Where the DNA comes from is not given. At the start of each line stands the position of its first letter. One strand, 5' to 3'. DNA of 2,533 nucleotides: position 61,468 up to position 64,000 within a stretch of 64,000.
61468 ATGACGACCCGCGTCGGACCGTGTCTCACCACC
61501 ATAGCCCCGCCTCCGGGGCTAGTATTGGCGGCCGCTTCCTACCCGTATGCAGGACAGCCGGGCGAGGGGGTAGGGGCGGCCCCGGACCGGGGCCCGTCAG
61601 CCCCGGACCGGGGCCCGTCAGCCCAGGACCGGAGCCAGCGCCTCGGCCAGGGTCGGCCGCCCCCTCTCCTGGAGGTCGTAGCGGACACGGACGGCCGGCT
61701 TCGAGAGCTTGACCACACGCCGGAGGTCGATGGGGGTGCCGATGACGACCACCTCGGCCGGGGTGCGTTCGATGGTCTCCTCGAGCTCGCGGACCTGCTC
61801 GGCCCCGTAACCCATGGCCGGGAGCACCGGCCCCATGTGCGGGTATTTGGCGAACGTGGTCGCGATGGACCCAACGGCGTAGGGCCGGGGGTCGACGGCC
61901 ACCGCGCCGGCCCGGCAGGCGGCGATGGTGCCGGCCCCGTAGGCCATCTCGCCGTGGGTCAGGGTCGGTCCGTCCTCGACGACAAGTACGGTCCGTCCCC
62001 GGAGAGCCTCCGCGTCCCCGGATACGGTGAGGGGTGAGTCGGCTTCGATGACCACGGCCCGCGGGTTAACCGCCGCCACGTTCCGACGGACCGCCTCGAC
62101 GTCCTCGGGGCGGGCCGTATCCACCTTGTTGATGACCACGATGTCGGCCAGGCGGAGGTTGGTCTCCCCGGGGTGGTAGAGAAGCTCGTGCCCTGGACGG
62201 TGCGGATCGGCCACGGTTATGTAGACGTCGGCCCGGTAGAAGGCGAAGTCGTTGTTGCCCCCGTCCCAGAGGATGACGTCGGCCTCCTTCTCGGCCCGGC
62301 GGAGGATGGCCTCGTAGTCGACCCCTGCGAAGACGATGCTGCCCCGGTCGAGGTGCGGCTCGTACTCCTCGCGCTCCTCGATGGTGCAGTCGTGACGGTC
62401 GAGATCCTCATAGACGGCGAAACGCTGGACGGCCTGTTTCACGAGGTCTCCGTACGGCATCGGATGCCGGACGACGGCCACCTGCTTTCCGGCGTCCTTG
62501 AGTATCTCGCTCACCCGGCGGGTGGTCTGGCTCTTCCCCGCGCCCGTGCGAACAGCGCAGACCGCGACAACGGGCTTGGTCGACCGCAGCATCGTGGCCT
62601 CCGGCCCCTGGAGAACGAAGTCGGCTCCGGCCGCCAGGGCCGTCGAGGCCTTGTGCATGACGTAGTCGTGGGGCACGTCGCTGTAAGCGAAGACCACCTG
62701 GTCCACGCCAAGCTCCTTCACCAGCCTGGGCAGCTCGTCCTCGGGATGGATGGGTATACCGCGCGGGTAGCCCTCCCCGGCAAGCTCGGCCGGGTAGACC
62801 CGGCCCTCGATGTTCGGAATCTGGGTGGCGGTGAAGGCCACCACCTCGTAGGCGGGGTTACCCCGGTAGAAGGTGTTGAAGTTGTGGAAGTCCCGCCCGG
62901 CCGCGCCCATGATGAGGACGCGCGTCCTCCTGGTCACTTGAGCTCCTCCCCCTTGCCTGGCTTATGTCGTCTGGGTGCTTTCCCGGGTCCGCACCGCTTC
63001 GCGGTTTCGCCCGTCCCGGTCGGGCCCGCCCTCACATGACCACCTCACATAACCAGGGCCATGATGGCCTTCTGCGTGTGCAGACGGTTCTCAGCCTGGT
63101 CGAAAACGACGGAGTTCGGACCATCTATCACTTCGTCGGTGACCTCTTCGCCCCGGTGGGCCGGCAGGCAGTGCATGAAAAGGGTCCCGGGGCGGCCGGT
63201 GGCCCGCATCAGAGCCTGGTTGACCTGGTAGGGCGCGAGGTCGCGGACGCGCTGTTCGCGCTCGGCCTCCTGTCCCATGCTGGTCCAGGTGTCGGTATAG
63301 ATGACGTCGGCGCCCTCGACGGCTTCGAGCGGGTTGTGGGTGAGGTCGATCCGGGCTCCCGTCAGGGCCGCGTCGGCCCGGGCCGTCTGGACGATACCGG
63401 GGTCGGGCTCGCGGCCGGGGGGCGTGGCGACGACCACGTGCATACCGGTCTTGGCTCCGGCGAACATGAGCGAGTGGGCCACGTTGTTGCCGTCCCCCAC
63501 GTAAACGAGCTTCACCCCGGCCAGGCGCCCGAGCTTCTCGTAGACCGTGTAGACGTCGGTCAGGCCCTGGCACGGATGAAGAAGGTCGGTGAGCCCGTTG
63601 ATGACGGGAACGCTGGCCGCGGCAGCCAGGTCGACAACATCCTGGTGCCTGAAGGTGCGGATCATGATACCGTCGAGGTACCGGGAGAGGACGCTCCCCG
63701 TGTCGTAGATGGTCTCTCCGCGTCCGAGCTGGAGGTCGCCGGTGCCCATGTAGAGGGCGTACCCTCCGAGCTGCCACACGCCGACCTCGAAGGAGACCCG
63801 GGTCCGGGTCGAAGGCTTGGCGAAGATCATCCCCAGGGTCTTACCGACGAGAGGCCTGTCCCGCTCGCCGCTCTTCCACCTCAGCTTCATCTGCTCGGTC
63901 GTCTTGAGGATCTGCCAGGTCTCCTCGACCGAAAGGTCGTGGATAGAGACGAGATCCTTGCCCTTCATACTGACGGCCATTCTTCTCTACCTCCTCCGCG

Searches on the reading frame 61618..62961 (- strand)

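Call 55: search_protein_families(library=pfam, proteins=[window:61618-62961:-], max_evalue=0.0001)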
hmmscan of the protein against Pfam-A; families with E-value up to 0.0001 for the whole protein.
window:61618-62961:- (447 aa): 1 family
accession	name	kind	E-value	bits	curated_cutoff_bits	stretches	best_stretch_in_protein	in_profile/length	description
PF02492.25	cobW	-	9.9e-06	25.7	20.7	0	241-305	112-179/180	CobW/HypB/UreG, nucleotide-binding domain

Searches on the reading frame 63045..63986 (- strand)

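Call 55: search_protein_families(library=pfam, proteins=[window:63045-63986:-], max_evalue=0.0001)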
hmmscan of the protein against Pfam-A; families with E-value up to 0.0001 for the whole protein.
window:63045-63986:- (313 aa): 2 families
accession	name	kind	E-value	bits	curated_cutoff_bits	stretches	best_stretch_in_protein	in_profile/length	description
PF00185.30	OTCace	-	5.2e-63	212.2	29.4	1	157-311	2-156/157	Aspartate/ornithine carbamoyltransferase, Asp/Orn binding domain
PF02729.26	OTCace_N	-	6e-47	159.9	29.9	1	10-150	1-148/148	Aspartate/ornithine carbamoyltransferase, carbamoyl-P binding domain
